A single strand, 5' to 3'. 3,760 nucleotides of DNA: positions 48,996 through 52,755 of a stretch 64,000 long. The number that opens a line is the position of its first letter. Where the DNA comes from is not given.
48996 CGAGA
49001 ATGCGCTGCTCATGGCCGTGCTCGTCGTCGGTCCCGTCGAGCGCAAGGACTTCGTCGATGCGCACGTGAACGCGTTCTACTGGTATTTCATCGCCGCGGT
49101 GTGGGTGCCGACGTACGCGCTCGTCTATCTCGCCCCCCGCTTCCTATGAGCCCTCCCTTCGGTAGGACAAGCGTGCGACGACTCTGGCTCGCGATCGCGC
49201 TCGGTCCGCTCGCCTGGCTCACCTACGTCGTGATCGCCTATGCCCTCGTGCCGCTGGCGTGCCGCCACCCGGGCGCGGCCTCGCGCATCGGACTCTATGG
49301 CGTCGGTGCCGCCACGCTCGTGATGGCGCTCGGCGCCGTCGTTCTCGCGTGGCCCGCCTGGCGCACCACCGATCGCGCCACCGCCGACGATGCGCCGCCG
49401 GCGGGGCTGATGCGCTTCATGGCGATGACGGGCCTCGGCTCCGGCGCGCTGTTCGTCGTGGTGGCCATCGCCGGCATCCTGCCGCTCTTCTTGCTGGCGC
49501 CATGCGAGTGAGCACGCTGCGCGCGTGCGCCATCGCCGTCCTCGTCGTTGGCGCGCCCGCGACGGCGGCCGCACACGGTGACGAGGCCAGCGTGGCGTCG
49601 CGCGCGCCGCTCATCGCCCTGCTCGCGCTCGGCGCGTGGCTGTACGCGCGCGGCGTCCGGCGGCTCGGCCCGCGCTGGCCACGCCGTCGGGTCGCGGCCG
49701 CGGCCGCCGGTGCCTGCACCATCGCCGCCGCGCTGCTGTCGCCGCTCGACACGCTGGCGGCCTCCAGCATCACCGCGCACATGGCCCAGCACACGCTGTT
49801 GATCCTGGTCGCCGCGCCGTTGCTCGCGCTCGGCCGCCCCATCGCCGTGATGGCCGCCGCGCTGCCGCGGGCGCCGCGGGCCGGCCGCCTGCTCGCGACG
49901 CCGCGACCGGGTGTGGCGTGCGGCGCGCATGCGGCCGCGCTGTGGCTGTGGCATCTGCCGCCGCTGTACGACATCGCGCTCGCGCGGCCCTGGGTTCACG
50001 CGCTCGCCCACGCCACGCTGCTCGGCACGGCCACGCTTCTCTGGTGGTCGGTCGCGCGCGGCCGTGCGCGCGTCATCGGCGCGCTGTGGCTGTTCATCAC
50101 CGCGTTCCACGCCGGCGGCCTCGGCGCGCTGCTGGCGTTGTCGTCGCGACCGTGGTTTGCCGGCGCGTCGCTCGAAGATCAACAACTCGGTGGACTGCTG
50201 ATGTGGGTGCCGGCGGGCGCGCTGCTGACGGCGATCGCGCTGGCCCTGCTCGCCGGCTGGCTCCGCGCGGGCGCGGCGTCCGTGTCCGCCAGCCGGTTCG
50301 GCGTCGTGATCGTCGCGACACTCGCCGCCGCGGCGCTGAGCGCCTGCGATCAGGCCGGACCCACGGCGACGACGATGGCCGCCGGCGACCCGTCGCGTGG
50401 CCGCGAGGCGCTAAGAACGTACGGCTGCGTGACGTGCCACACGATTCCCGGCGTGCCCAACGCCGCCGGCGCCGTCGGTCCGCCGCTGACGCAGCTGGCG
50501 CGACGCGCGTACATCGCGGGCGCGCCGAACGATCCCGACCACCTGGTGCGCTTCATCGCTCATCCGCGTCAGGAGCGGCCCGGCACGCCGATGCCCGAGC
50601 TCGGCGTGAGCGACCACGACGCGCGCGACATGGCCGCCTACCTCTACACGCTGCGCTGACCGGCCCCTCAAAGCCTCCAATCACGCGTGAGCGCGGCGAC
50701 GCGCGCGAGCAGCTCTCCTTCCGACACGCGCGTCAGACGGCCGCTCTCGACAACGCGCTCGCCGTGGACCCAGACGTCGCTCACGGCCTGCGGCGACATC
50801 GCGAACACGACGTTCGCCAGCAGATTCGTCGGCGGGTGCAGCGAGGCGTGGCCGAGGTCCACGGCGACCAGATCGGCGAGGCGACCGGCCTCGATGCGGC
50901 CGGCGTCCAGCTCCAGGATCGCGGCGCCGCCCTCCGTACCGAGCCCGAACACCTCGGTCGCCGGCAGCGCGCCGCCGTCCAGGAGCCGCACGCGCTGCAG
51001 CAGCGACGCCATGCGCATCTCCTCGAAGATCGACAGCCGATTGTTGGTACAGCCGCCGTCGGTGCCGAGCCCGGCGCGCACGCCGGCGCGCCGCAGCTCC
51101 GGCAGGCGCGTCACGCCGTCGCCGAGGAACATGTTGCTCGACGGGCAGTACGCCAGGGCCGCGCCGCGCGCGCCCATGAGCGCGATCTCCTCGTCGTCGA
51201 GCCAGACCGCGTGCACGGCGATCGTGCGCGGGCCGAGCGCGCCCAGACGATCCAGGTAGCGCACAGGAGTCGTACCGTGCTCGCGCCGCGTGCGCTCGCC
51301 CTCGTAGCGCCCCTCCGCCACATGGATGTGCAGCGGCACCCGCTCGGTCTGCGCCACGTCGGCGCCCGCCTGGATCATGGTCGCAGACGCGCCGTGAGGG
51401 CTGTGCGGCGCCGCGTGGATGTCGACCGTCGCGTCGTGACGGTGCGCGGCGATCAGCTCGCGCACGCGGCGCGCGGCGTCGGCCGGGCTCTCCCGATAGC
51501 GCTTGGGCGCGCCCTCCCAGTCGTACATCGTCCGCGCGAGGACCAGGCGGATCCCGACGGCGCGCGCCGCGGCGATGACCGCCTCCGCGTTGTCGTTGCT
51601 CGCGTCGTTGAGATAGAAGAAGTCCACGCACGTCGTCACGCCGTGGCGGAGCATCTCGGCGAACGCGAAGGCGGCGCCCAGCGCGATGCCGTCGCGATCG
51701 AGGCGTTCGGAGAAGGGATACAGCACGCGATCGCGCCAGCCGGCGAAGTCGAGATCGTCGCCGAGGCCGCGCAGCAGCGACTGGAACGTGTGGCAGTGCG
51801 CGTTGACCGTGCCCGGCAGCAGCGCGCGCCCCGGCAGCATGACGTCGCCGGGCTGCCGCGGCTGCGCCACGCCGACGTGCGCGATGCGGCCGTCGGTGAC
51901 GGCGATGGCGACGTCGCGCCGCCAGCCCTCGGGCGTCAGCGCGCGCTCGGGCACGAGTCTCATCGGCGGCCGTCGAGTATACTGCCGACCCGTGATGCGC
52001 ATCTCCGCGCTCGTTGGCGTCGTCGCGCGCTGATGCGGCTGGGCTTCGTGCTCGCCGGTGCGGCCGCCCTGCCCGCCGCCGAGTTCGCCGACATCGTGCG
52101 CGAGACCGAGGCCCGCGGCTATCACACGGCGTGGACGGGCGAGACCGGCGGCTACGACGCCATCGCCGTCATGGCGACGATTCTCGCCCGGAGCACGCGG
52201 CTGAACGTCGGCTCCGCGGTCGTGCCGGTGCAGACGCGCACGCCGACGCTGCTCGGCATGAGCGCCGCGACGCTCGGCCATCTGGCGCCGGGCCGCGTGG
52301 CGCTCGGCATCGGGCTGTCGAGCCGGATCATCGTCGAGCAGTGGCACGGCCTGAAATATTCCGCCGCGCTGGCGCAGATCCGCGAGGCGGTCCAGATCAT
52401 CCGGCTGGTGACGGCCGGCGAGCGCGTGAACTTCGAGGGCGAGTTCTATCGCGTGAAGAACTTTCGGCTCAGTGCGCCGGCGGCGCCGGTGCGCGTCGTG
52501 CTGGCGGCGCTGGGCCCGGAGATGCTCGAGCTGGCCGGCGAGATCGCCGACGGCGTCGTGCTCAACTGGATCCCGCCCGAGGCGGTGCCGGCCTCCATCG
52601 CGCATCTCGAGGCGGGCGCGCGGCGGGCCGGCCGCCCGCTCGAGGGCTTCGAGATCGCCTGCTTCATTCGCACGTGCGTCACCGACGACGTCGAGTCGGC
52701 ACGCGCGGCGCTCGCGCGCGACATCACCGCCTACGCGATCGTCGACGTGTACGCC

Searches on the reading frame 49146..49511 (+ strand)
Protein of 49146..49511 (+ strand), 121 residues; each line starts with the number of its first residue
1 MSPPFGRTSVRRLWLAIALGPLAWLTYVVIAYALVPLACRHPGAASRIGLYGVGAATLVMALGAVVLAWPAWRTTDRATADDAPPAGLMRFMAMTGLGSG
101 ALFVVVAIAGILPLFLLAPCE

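Call 58: predict_structure(alignment_id=A1)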
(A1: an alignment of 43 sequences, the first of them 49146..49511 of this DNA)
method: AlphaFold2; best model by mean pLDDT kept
length: 121 residues; sequences in the alignment: 43
mean_pLDDT: 88.3   pTM: 0.77
mean pLDDT of the five models: 88.3, 88.0, 86.8, 84.8, 82.3
residues with pLDDT >= 90: 78; 70-90: 33; 50-70: 9; < 50: 1
segments of 3 or more residues with pLDDT < 50: none
pLDDT, mean of each block of 10 residues (from residue 1): 63 92 96 92 88 95 93 83 78 93 96 90 80
secondary structure, 60 per line:
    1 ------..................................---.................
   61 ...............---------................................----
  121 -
elements in order: H7-40 H44-75 H85-116

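Call 61: fold_search(model_id=the predicted structure, library=pdb)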
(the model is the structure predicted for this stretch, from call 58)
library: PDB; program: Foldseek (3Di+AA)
matches with E <= 10: 421; with E <= 0.001: 0
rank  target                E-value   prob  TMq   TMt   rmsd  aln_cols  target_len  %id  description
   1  8xyv_B                2.9e-01  0.98  0.51  0.62   5.9       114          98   15  De novo designed protein 0705-5 (released 2024-10-02)
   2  8yvu_B                3.4e-01  0.44  0.29  0.23   9.9       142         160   10  structure of Ige receptor (released 2024-11-06)
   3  8xyv_A                4.2e-01  0.75  0.39  0.46   7.2       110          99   14  De novo designed protein 0705-5 (released 2024-10-02)
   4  9umg_F                5.7e-01  0.28  0.28  0.32  10.7       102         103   12  Cryo-EM structure of VTC complex(Vtc5/Vtc4/Vtc3/Vtc1) (released 2026-01-21)
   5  9clb_F                7.5e-01  0.85  0.53  0.55   4.8       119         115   12  Crystal structure of Bak bound to the inhibitory aBAK (released 2025-07-16)
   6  8k7t_B                7.5e-01  0.23  0.30  0.24  13.3       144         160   12  Mouse Fc epsilon RI in complex with mIgE Fc (released 2024-07-17)
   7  6r2g_A                7.9e-01  0.87  0.57  0.48   4.6       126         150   10  Crystal structure of a single-chain protein mimetic of the gp41 NHR trimer in complex with the synthetic CHR peptide C (released 2019-07-10)
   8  3rkg                  8.7e-01  0.90  0.52  0.29   4.1       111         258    8  Structural and Functional Characterization of the Yeast Mg2+ Channel Mrs2 (released 2012-04-18)
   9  3jbr_E                8.7e-01  0.16  0.27  0.25  17.9       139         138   12  Cryo-EM structure of the rabbit voltage-gated calcium channel Cav1.1 complex at 4.2 angstrom (released 2015-12-30)
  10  9dir_A                9.2e-01  0.20  0.30  0.29  11.1       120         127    9  Cryo-EM structure of the heme/hemoglobin transporter ChuA, in complex with de novo designed binder G7 (released 2025-05-21)
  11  8y81_B                9.7e-01  0.30  0.32  0.27   8.9       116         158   12  Structure of the ige-fc bound to its high affinity receptor fc(epsilon)ri (released 2024-07-10)
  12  9k7x_D                9.7e-01  0.23  0.27  0.35  15.5       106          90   10  Crystal structure of designed calcium-induced homotrimer C3-Ca1-DN*3-20 (released 2025-10-29)
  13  9rgx_A                1.0e+00  0.57  0.41  0.49   6.0       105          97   11  X-ray crystal structure of a de novo designed single-chain antiparallel 3-helix coiled-coil bundle, sc-apCC3-ACW (released 2025-09-03)
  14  8ioi_A                1.1e+00  0.89  0.50  0.33   4.5        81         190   11  Crystal Structure of PadR- family transcriptional regulator Rv1176c from Mycobacterium tuberculosis H37Rv. (released 2024-03-13)
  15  5aqq_D                1.2e+00  0.69  0.48  0.52   5.7       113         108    9  Fragment-based screening of HSP70 sheds light on the functional role of ATP-binding site residues (released 2016-10-05)
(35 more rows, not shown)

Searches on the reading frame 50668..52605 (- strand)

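Call 48: search_protein_families(library=pfam, proteins=[window:50668-52605:-], max_evalue=0.01)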
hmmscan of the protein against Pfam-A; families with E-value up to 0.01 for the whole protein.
window:50668-52605:- (645 aa): 2 families
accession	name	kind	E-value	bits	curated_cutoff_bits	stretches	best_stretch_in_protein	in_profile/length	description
PF01979.26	Amidohydro_1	-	7.3e-59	200.2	25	1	262-618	2-345/345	Amidohydrolase family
PF22429.2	HutF_N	-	7.4e-08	32.5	25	1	220-254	7-41/45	Formimidoylglutamate deiminase HutF, N-terminal domain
